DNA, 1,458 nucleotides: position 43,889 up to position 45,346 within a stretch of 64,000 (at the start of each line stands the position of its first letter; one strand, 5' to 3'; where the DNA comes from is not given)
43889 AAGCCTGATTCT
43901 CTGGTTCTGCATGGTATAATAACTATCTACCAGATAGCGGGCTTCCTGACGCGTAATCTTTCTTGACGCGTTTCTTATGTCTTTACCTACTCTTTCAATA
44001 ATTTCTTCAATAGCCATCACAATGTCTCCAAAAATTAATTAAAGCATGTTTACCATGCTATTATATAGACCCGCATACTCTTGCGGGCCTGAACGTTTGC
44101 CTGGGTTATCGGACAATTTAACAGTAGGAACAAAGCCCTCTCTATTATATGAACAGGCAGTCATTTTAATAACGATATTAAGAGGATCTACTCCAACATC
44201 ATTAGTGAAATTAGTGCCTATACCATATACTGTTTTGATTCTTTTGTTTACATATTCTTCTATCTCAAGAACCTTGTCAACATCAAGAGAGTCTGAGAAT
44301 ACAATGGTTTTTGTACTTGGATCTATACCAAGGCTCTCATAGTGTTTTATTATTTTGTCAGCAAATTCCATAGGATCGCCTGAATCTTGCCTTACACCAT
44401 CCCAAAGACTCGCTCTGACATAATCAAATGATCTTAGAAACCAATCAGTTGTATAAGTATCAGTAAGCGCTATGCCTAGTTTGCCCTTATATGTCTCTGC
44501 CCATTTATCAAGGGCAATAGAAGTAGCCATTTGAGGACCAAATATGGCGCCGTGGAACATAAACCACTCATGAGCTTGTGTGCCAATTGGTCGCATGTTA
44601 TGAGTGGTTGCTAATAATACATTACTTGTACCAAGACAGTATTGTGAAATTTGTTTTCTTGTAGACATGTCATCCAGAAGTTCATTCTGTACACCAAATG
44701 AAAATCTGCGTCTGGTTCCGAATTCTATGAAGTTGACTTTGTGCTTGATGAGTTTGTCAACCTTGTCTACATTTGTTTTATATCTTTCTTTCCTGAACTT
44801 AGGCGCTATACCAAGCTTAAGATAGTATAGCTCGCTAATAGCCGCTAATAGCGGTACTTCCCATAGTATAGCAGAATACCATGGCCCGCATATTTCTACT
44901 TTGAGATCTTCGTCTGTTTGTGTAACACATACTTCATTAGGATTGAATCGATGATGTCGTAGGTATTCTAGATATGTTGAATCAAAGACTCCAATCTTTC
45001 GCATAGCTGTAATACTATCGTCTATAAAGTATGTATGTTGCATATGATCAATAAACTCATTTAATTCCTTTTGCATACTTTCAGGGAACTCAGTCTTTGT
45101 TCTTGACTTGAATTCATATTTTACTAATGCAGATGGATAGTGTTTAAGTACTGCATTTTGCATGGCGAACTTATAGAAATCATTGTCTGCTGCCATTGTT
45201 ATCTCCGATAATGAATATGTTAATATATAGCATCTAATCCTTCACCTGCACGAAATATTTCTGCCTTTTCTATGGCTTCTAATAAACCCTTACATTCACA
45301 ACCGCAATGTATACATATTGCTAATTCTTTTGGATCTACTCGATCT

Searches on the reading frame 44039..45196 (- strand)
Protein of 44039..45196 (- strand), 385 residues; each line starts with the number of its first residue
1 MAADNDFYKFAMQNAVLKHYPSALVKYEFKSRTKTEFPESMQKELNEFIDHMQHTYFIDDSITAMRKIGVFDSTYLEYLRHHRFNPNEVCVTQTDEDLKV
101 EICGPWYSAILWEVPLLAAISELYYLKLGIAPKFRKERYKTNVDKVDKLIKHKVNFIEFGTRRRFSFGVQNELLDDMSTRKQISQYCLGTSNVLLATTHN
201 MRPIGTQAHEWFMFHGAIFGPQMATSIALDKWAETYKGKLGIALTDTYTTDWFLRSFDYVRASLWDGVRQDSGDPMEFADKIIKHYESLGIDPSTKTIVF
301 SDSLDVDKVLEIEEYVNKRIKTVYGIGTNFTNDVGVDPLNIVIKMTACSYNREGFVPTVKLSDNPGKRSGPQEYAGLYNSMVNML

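Call 3: search_protein_families(library=pfam, proteins=[window:44039-45196:-], max_evalue=0.01)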
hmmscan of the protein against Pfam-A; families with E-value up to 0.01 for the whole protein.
window:44039-45196:- (385 aa): 2 families
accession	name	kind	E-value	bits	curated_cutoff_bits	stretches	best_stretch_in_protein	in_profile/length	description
PF04095.22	NAPRTase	-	9.1e-57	193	20.8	1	155-368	2-220/239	Nicotinate phosphoribosyltransferase (NAPRTase) family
PF17767.7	NAPRTase_N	-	7.9e-31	107.4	32.6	1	4-121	2-125/125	Nicotinate phosphoribosyltransferase (NAPRTase) N-terminal domain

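Call 4: search_protein_families(library=ncbifam, proteins=[window:44039-45196:-], max_evalue=0.01)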
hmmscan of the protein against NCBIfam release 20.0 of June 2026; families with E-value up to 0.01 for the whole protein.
window:44039-45196:- (385 aa): 9 families
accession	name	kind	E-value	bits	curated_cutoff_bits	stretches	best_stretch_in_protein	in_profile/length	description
NF003704.0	PRK05321.1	subfamily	3.1e-131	438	379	1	4-374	15-380/398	nicotinate phosphoribosyltransferase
TIGR01514.1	NAPRTase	equivalog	6.3e-118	394.3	269.55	1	4-372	7-385/399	nicotinate phosphoribosyltransferase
TIGR01513.1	NAPRTase_put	equivalog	1.8e-24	86.4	297.4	1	6-373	5-348/452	nicotinate phosphoribosyltransferase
NF006695.0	PRK09243.1-2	equivalog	1.3e-22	80.1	469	1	5-373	10-359/480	nicotinate phosphoribosyltransferase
NF006696.0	PRK09243.1-3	equivalog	1.6e-16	60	503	1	6-348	17-337/451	nicotinate phosphoribosyltransferase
NF009131.0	PRK12484.1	equivalog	2.1e-15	56.4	330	1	5-349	10-333/455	nicotinate phosphoribosyltransferase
NF006694.0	PRK09243.1-1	equivalog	2e-14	53.1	663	1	45-372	53-358/485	nicotinate phosphoribosyltransferase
NF006698.0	PRK09243.1-5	equivalog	1.1e-11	44.2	531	1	187-368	187-349/440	nicotinate phosphoribosyltransferase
NF006697.0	PRK09243.1-4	equivalog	5.2e-09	35.2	776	1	43-372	53-359/488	nicotinate phosphoribosyltransferase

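Call 5: search_protein_families(library=phrogs, proteins=[window:44039-45196:-], max_evalue=0.001)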
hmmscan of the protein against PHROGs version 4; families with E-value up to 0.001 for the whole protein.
window:44039-45196:- (385 aa): 1 family
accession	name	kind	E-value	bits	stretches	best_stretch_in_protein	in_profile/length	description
phrog_448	-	other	1.9e-19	70.9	1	3-371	17-436/500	nicotinamide phosphoribosyl transferase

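Call 25: find_related_loci(query=window:44039-45196:-, collection=viral_contigs, flank=10000)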
Query window:44039-45196:- (385 aa) in viral_contigs; peptide patterns used: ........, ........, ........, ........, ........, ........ (x = any residue, [..] = any of these).
8 stretches matched a pattern; 8 encode a relative of the query (tblastn E <= 1e-3); 8 distinct loci.
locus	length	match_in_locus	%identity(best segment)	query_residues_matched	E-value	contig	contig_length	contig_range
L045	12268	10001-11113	46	4-373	3e-105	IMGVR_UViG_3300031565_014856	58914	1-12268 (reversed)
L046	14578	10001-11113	46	4-373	3e-105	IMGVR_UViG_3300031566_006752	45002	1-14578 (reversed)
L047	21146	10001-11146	46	4-382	4e-102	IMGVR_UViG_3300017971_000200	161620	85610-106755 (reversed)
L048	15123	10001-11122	44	4-377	1e-98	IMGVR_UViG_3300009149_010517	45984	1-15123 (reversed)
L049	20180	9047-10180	44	4-384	6e-98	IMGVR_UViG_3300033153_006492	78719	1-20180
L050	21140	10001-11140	43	4-373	1e-91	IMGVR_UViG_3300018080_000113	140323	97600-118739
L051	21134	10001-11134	43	4-377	2e-83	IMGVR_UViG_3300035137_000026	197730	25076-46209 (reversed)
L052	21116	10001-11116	38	4-373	6e-75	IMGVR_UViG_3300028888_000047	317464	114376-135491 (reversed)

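Call 30: search_protein_families(library=ncbifam, proteins=[L051:8437-9243:+, L051:9965-11161:+, L051:11393-12163:+, L051:12177-12737:+, L051:5489-5983:+, L051:6044-7027:+, L051:6979-8427:+, L051:15015-16655:+], max_evalue=0.00001)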
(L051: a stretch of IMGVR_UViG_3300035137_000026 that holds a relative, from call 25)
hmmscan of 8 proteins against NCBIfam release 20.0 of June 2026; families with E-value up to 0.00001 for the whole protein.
L051:8437-9243:+ (268 aa): 1 family
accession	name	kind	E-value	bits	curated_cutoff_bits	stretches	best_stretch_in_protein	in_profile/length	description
NF008623.0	PRK11609.1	equivalog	8.9e-07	28.9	174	0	116-263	78-205/213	bifunctional nicotinamidase/pyrazinamidase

L051:9965-11161:+ (398 aa): 7 families
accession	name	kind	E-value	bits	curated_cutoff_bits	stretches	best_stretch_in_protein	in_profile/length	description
NF003704.0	PRK05321.1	subfamily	1.8e-132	442.2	379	1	4-391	6-384/398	nicotinate phosphoribosyltransferase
TIGR01514.1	NAPRTase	equivalog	1.1e-121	406.7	269.55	1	7-394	1-394/399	nicotinate phosphoribosyltransferase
TIGR01513.1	NAPRTase_put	equivalog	1.6e-20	73.4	297.4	1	14-383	4-345/452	nicotinate phosphoribosyltransferase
NF006695.0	PRK09243.1-2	equivalog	1.4e-19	70.2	469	1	10-382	6-355/480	nicotinate phosphoribosyltransferase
NF006696.0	PRK09243.1-3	equivalog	8.7e-19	67.5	503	1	10-361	12-338/451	nicotinate phosphoribosyltransferase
NF006698.0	PRK09243.1-5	equivalog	9.3e-11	41.1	531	1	15-390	20-358/440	nicotinate phosphoribosyltransferase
NF009131.0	PRK12484.1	equivalog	3.6e-10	39.2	330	1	12-357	8-329/455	nicotinate phosphoribosyltransferase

L051:11393-12163:+ (256 aa): 9 families
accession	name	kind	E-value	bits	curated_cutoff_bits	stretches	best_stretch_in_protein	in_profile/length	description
TIGR00552.1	nadE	equivalog_domain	2.1e-67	227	63.65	1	5-247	4-238/251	NAD(+) synthase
NF010587.0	PRK13980.1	equivalog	9.3e-67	225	255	1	3-231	11-226/267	NAD+ synthase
NF001979.1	PRK00768.1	equivalog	8.1e-39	133.7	250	1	4-247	18-260/266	NAD(+) synthase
NF002048.0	PRK00876.1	subfamily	8.6e-36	123.4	313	2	119-223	174-280/330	NAD(+) synthase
NF010588.0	PRK13981.1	equivalog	3.7e-34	118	479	1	8-222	270-482/546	NAD+ synthase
NF002730.0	PRK02628.1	equivalog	1.2e-11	43.6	473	1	18-160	354-496/677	NAD(+) synthase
TIGR00268.2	TIGR00268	equivalog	3.3e-06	26.6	150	0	22-61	12-51/259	ATP-dependent sacrificial sulfur transferase LarE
NF000848.1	PRK00074.1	equivalog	5.6e-06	25.2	400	0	20-49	210-239/512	glutamine-hydrolyzing GMP synthase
TIGR00884.1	guaA_Cterm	equivalog_domain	5.8e-06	25.8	338.75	0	21-48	14-41/310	glutamine-hydrolyzing GMP synthase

L051:12177-12737:+ (186 aa): 11 families
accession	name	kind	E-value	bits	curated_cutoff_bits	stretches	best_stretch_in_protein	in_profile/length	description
TIGR00482.1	TIGR00482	equivalog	7e-32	111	112.45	1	6-183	1-194/194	nicotinate (nicotinamide) nucleotide adenylyltransferase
NF000840.1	PRK00071.1-3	equivalog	8.5e-31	107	150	1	1-184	5-199/201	nicotinate-nucleotide adenylyltransferase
NF000841.0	PRK00071.1-4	equivalog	1.9e-27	96.4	197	1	1-183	6-192/194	nicotinate-nucleotide adenylyltransferase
NF005519.0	PRK07152.1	equivalog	6.3e-27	94.4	315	1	3-183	2-184/361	nicotinate-nucleotide adenylyltransferase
NF000839.0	PRK00071.1-1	equivalog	5.3e-24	85.3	187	1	5-134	9-141/219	nicotinate-nucleotide adenylyltransferase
NF000843.0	PRK00071.2-2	equivalog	1.2e-21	77.2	240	1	2-134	12-145/212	nicotinate-nucleotide adenylyltransferase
NF006479.0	PRK08887.1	equivalog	9.7e-19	67.8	164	1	1-184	1-171/174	nicotinate-nicotinamide nucleotide adenylyltransferase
NF000845.0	PRK00071.2-4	equivalog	1.3e-18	67.1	210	1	3-133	9-140/197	nicotinate-nucleotide adenylyltransferase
NF005410.0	PRK06973.1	equivalog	2.8e-18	66.1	214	1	3-133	23-159/243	nicotinate-nucleotide adenylyltransferase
NF000846.0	PRK00071.2-5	equivalog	7.7e-18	64.7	329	1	3-131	20-149/210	nicotinate-nucleotide adenylyltransferase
NF000842.0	PRK00071.2-1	equivalog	8e-13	48.4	167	1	2-184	2-185/191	nicotinate-nucleotide adenylyltransferase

L051:5489-5983:+ (164 aa): 1 family
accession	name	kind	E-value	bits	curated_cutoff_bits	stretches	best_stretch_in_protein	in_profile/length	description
NF048014.1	antitoxin_DarG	equivalog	3.6e-08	33.1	250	1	3-159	1-150/338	type II toxin-antitoxin system antitoxin DNA ADP-ribosyl glycohydrolase DarG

L051:6044-7027:+ (327 aa): 0 families

L051:6979-8427:+ (482 aa): 4 families
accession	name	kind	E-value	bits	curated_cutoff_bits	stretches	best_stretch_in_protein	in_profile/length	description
NF052663.1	RtcB_rel_intein2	exception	3.5e-36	125.2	1050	3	304-478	452-623/626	intein-containing RctB family protein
NF007153.0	PRK09588.1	equivalog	2.1e-32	112.6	407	2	300-481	196-373/379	RNA ligase RtcB family protein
TIGR03073.1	release_rtcB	hypoth_equivalog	1.7e-24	86.5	271.8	2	290-471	176-349/356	RNA ligase RtcB family protein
NF038162.1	RtcB_rel_intein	exception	5.9e-15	54.3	1150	1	384-463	854-941/961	intein-containing RtcB family protein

L051:15015-16655:+ (546 aa): 1 family
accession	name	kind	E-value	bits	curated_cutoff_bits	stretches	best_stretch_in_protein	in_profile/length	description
NF041674.1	RNA-bind_Rsr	equivalog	1e-157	525.8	900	1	6-543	6-528/531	RNA-binding protein Rsr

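Call 48: find_encoding_contigs(protein=window:44039-45196:-, flank=10000, max_places=3)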
Protein window:44039-45196:- (385 aa): 1 contig read that carries it; 1 place shown.
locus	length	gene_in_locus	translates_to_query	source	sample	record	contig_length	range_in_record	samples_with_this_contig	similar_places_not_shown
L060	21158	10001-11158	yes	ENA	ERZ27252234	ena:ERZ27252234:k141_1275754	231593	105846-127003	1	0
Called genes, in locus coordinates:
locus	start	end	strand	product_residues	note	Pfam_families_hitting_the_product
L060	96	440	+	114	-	-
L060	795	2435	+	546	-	-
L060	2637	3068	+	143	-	-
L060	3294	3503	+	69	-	-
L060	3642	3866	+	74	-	-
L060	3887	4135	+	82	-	-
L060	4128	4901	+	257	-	PF00196:GerE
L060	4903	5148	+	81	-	-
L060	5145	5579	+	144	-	-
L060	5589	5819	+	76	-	-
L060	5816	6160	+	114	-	PF22751:DUF488-N3a, PF04343:DUF488 (weak)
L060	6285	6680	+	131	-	-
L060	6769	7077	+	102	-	PF15723:MqsR_toxin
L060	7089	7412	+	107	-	-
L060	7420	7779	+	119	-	-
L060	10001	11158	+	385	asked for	PF17767:NAPRTase_N, PF04095:NAPRTase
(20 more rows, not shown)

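Call 54: search_solved_structures(query=window:44039-45196:-, max_evalue=0.00001, show_alignments=1)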
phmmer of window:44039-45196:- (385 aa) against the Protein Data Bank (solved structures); distinct sequences matched with E-value up to 0.00001: 6.
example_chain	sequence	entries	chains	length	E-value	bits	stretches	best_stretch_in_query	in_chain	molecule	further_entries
2im5_A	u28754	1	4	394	6.6e-79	269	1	3-374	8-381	Nicotinate phosphoribosyltransferase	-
1yir_A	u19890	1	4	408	2.2e-77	264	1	3-368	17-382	Nicotinate phosphoribosyltransferase 2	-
3os4_A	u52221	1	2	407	1.5e-76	261.3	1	3-368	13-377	Nicotinate phosphoribosyltransferase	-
4hl7_A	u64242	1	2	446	2.8e-63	217.6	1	4-368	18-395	Nicotinate phosphoribosyltransferase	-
1vlp_A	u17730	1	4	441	3.8e-54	187.6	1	3-371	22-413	nicotinate phosphoribosyltransferase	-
1ybe_A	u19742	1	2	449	1.1e-43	153.1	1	3-371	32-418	Nicotinate phosphoribosyltransferase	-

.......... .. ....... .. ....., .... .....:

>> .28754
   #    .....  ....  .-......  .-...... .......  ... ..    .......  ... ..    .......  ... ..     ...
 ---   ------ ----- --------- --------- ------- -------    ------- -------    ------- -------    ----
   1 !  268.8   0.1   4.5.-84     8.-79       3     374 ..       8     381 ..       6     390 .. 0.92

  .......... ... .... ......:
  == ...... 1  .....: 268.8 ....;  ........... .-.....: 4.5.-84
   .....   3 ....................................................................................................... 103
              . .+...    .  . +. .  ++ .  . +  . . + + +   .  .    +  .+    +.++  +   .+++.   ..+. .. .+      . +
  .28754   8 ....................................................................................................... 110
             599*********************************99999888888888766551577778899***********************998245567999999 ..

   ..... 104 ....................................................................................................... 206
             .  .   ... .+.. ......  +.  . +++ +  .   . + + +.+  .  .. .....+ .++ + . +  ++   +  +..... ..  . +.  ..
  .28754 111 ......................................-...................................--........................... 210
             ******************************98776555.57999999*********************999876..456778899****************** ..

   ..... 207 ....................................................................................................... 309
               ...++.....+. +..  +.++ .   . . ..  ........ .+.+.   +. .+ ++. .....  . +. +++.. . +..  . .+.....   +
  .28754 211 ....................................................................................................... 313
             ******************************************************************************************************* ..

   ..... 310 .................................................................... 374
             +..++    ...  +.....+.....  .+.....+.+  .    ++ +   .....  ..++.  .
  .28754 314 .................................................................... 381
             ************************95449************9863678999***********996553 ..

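Call 58: search_dna_similar(query=window:44039-45196:-, collection=phages, mode=protein, max_rows=30, max_evalue=0.00001)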
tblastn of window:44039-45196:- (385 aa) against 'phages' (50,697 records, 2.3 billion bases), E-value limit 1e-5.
Records with a match: 27; places in all: 27; records where one place covers at least 80% of the query: 25.
Best place of each record, by identity: <60% 27.
By first word of the organism name: Bacteriophage 12; uncultured 4; Listeria 3; Acinetobacter 2; Agrobacterium 2; Bacillus 2; Moraxella 1; Sinorhizobium 1.
By host as written in the record: - 18; Listeria monocytogenes 3; Agrobacterium tumefaciens C58 2; Bacillus megaterium str. ATCC 43725 2; Moraxella catarrhalis 1; Sinohrizobium meliloti NRRL L-50 1.
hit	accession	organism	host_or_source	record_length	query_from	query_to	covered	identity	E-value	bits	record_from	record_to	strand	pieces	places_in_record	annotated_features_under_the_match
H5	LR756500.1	uncultured phage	metagenomic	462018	4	370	95%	49.2%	9e-108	353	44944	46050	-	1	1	record has no annotation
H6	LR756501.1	uncultured phage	metagenomic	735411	4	372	96%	45.6%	1e-94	315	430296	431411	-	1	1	record has no annotation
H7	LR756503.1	uncultured phage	metagenomic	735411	4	372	96%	45.6%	1e-94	315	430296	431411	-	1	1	record has no annotation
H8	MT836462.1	Bacteriophage sp.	human fecal samples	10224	4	372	96%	43.4%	6e-89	298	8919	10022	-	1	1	record has no annotation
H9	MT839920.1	Bacteriophage sp.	human fecal samples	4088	4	370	95%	41.8%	1e-83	282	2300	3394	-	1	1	record has no annotation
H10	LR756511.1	uncultured phage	metagenomic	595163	4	370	95%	41.6%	5e-79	270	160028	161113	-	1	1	record has no annotation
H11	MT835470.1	Bacteriophage sp.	human fecal samples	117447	4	370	95%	41.2%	8e-79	269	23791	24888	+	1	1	record has no annotation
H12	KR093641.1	Moraxella phage Mcat17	Moraxella catarrhalis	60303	4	367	95%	36.4%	2e-63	225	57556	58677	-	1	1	none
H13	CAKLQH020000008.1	Acinetobacter phage MD-2021a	not known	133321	4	367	95%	35.5%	2e-61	219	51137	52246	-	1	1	pncB: nicotinate phosphoribosyltransferase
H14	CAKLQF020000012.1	Acinetobacter phage MD-2021a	not known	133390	4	367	95%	35.5%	2e-61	219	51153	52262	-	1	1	pncB: nicotinate phosphoribosyltransferase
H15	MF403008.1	Agrobacterium phage Atu_ph07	Agrobacterium tumefaciens C58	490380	4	381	98%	31.3%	1e-41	162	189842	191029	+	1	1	nicotinate phosphoribosyltransferase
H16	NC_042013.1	Agrobacterium phage Atu_ph07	Agrobacterium tumefaciens C58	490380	4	381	98%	31.3%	1e-41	162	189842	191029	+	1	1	nicotinate phosphoribosyltransferase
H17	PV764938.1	Sinorhizobium phage Phosso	Sinohrizobium meliloti NRRL L-50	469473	4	373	96%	31.0%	1e-39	155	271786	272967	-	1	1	nicotinate phosphoribosyltransferase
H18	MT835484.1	Bacteriophage sp.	human fecal samples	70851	6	371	95%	25.3%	2e-11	72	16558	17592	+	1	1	record has no annotation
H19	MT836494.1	Bacteriophage sp.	human fecal samples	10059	1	371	96%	24.3%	1e-13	78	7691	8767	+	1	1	record has no annotation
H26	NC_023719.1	Bacillus phage G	Bacillus megaterium str. ATCC 43725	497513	45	371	85%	26.2%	3e-8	62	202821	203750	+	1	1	277: gp277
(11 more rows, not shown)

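Call 59: get_annotated_region(hit=H26, flank=5000)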
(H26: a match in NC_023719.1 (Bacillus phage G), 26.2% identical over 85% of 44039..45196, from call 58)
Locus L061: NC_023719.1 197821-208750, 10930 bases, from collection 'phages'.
description: Bacillus phage G, complete genome.
organism: Bacillus phage G (NCBI taxid 2884420)
taxonomy: Viruses; Duplodnaviria; Heunggongvirae; Uroviricota; Caudoviricetes; Donellivirus; Donellivirus gee
host: Bacillus megaterium str. ATCC 43725; source: soil; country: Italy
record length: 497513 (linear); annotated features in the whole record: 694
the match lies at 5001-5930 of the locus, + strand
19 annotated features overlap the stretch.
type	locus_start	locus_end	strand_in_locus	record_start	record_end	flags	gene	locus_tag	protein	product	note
CDS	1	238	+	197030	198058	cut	268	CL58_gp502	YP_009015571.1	gp268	-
CDS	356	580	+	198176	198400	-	269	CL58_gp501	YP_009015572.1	gp269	-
CDS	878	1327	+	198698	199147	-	270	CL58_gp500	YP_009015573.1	gp270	-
CDS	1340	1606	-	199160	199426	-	271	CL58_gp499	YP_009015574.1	gp271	-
CDS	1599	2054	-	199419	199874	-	272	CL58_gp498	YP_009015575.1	gp272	-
CDS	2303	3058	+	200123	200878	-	273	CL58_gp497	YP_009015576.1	MutT/NUDIX hydrolase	NUDIX hydrolase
CDS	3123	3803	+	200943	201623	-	274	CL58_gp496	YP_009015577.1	gp274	-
CDS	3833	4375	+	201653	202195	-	275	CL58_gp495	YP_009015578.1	gp275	isochorismatase hydrolase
CDS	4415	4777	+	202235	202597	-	276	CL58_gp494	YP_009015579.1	gp276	-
CDS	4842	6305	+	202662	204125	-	277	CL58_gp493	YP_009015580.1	gp277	nicotinate phosphoribosyltransferase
CDS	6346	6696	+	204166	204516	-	278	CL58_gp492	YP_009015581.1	gp278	-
CDS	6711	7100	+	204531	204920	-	279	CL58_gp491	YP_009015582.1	gp279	-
CDS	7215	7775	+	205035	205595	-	280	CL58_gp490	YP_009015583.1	RNA 2'-phosphotransferase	KptA-like phosphotransferase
CDS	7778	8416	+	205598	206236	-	281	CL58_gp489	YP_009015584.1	gp281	nicotinate nucleotide adenylyltransferase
CDS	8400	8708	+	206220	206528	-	282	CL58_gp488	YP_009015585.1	gp282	-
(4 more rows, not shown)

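Call 62: search_protein_families(library=padloc, proteins=[window:44039-45196:-], max_evalue=0.001)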
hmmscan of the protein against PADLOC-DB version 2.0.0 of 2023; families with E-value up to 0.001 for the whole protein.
window:44039-45196:- (385 aa): 0 families
